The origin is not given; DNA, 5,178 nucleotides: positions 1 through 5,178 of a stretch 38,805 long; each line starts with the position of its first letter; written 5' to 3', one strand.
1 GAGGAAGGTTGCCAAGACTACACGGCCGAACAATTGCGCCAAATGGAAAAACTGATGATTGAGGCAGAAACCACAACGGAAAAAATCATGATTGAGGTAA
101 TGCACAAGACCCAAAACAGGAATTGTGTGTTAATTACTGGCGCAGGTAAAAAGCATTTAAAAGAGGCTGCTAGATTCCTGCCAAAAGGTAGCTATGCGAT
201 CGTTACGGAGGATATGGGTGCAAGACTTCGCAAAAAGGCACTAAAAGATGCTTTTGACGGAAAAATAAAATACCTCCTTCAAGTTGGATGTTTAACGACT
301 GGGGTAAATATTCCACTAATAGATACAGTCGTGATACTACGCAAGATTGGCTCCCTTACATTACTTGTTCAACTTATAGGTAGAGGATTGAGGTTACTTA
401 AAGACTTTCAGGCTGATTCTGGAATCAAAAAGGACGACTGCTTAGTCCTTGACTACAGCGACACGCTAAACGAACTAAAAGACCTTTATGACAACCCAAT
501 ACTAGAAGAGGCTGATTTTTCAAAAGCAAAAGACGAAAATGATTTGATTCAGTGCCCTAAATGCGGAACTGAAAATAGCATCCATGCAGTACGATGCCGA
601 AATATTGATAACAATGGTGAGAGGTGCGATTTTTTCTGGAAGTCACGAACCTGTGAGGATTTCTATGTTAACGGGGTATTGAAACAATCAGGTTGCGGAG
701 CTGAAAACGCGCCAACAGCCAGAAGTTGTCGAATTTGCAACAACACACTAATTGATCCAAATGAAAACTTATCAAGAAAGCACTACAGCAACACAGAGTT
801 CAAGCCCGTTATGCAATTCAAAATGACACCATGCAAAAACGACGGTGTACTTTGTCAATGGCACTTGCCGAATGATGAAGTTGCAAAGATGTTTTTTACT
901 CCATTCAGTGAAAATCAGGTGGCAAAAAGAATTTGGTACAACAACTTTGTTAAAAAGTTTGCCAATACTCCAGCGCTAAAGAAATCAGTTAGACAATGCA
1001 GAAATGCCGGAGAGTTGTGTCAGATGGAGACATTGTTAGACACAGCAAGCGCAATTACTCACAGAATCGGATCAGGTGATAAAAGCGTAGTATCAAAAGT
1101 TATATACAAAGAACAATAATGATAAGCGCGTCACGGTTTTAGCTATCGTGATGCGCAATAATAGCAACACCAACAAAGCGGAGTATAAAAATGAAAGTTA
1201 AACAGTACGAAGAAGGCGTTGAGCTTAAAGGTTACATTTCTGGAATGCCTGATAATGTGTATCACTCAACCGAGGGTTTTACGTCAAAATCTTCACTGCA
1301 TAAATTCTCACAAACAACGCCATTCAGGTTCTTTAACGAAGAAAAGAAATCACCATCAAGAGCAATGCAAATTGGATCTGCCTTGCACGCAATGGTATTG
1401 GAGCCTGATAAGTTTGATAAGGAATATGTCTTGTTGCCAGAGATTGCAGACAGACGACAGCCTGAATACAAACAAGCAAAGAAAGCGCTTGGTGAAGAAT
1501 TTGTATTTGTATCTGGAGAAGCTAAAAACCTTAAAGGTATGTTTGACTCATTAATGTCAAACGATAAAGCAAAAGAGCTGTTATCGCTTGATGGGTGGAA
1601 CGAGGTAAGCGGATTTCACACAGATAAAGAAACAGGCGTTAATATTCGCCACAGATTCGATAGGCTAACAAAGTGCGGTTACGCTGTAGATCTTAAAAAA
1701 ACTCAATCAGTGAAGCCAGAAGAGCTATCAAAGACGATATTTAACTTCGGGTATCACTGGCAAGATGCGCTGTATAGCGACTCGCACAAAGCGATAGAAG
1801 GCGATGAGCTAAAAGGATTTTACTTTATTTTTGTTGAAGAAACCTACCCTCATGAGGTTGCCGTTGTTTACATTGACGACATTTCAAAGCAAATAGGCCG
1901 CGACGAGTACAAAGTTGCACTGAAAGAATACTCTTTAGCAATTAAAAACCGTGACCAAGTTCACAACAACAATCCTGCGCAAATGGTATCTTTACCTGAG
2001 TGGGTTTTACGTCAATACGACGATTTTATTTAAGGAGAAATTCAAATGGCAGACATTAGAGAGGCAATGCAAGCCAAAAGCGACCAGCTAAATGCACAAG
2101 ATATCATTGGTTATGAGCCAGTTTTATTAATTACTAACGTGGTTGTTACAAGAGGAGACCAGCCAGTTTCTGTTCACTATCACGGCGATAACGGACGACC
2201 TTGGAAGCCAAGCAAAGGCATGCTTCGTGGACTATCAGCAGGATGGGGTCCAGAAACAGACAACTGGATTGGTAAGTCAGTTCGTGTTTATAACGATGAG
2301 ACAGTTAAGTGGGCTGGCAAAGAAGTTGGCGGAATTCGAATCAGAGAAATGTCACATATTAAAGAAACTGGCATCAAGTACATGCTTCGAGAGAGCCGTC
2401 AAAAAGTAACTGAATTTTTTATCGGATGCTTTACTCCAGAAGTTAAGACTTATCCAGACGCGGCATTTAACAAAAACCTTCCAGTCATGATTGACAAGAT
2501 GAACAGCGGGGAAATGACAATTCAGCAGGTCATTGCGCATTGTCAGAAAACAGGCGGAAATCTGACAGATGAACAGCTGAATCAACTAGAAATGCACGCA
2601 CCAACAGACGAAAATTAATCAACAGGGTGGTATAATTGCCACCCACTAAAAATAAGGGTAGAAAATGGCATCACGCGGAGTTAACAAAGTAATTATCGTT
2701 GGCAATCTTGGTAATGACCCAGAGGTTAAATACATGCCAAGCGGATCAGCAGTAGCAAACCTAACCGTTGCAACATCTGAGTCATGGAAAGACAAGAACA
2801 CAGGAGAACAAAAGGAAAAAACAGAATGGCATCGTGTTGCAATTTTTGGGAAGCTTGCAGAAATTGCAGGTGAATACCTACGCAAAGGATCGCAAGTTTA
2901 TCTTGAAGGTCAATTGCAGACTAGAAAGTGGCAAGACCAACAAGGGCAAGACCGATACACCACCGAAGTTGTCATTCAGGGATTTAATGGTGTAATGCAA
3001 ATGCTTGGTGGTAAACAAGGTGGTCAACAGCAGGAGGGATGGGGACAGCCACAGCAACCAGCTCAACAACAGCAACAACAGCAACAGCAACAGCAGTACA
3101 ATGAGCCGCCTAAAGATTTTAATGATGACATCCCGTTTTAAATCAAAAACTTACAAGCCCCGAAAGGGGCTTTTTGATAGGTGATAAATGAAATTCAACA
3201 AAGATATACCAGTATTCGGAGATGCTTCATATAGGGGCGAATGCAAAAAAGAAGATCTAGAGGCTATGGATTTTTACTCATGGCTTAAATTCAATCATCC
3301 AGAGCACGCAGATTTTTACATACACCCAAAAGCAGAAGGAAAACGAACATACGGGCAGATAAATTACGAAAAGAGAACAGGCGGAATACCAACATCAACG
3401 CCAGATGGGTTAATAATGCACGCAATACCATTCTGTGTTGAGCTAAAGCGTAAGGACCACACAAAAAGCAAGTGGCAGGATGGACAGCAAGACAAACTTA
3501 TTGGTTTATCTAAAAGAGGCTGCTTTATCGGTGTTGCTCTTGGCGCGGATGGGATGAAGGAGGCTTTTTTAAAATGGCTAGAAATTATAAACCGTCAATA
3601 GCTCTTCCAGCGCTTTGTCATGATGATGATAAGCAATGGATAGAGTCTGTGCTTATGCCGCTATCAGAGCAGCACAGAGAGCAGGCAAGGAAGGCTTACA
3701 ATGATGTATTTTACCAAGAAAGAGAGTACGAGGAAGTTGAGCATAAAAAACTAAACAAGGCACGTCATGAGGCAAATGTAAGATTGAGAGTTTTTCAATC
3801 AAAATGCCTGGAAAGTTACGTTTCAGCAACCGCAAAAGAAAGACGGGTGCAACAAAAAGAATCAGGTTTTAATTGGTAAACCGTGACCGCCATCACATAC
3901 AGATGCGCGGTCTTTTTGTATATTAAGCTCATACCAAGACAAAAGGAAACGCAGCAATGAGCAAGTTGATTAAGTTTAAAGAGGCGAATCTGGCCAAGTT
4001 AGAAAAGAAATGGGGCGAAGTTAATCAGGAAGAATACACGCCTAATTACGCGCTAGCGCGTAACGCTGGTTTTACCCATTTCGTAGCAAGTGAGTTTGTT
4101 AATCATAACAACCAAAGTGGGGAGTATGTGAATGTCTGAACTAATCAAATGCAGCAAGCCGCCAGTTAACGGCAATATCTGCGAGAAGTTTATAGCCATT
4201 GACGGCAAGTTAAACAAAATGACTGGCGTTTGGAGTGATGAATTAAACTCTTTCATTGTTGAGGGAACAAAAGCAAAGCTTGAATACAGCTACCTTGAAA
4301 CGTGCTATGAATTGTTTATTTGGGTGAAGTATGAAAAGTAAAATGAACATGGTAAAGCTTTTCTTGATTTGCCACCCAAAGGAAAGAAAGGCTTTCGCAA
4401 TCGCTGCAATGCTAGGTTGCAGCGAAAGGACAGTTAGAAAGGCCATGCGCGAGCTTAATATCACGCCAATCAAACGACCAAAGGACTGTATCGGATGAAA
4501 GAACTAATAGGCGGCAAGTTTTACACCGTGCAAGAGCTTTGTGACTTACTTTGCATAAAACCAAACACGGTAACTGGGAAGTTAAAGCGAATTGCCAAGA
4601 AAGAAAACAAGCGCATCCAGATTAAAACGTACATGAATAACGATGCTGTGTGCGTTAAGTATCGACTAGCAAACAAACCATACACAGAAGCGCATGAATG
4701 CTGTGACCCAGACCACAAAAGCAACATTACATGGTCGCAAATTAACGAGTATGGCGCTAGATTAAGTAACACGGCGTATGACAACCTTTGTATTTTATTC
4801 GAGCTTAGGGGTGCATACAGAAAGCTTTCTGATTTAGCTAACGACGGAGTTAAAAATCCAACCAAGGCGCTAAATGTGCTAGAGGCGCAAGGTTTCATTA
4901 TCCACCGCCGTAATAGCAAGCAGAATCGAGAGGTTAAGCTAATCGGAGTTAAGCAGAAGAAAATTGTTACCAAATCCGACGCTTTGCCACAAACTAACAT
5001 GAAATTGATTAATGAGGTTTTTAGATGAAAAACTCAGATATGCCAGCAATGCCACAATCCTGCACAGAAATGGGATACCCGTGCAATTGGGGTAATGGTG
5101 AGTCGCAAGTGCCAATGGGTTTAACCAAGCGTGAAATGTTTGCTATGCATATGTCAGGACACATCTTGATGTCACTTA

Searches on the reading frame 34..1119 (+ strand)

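Call 14: search_protein_families(library=pfam, proteins=[window:34-1119:+], max_evalue=0.01)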
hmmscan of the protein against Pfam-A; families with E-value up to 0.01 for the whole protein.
window:34-1119:+ (361 aa): 4 families
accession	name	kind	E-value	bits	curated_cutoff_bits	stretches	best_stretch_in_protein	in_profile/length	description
PF00271.37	Helicase_C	-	1.1e-10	42.2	23.5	1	18-120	5-108/110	Helicase conserved C-terminal domain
PF13240.11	Zn_Ribbon_1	-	0.0001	22.4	25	0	174-190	2-18/23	zinc-ribbon domain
PF24463.1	DUF7577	-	0.00012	22.1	28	0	221-239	8-26/27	Domain of unknown function (DUF7577)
PF14952.11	zf-tcix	-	0.00093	19.2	31.2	1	173-190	12-29/42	Putative treble-clef, zinc-finger, Zn-binding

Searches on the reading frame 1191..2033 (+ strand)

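Call 14: search_protein_families(library=pfam, proteins=[window:1191-2033:+], max_evalue=0.01)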
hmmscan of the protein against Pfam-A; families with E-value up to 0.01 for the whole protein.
window:1191-2033:+ (280 aa): 1 family
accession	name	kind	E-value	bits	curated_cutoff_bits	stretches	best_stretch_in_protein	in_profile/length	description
PF12684.13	DUF3799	-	1.8e-21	77.5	26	1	32-255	1-219/233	PDDEXK-like domain of unknown function (DUF3799)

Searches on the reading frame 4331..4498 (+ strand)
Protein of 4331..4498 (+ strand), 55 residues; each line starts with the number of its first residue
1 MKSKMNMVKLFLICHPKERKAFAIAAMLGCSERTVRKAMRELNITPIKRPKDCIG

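Call 14: search_protein_families(library=pfam, proteins=[window:4331-4498:+], max_evalue=0.01)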
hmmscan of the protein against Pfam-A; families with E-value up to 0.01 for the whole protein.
window:4331-4498:+ (55 aa): 3 families
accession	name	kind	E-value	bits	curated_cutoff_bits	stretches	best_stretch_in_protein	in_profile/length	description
PF08279.18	HTH_11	-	0.0003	21.1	25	1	15-43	13-40/55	HTH domain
PF13384.12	HTH_23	-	0.0011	19.1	24.6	1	23-40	22-39/50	Homeodomain-like domain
PF08281.18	Sigma70_r4_2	-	0.0057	16.7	25.7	0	24-39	32-47/54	Sigma-70, region 4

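Call 65: search_protein_families(library=phrogs, proteins=[window:4331-4498:+], max_evalue=0.001)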
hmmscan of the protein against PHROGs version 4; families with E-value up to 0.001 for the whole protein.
window:4331-4498:+ (55 aa): 0 families

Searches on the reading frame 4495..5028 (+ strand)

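Call 14: search_protein_families(library=pfam, proteins=[window:4495-5028:+], max_evalue=0.01)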
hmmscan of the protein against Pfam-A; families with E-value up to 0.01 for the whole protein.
window:4495-5028:+ (177 aa): 1 family
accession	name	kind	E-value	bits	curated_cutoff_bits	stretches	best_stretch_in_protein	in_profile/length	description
PF01047.28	MarR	-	0.0022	18.3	24.6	0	11-37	19-45/59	MarR family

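Call 30: search_protein_families(library=phrogs, proteins=[window:4495-5028:+], max_evalue=0.001)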
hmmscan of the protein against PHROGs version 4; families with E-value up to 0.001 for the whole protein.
window:4495-5028:+ (177 aa): 1 family
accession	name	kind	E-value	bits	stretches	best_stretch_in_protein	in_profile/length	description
phrog_30571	-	unknown function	2.4e-49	168.6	1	3-177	6-182/182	-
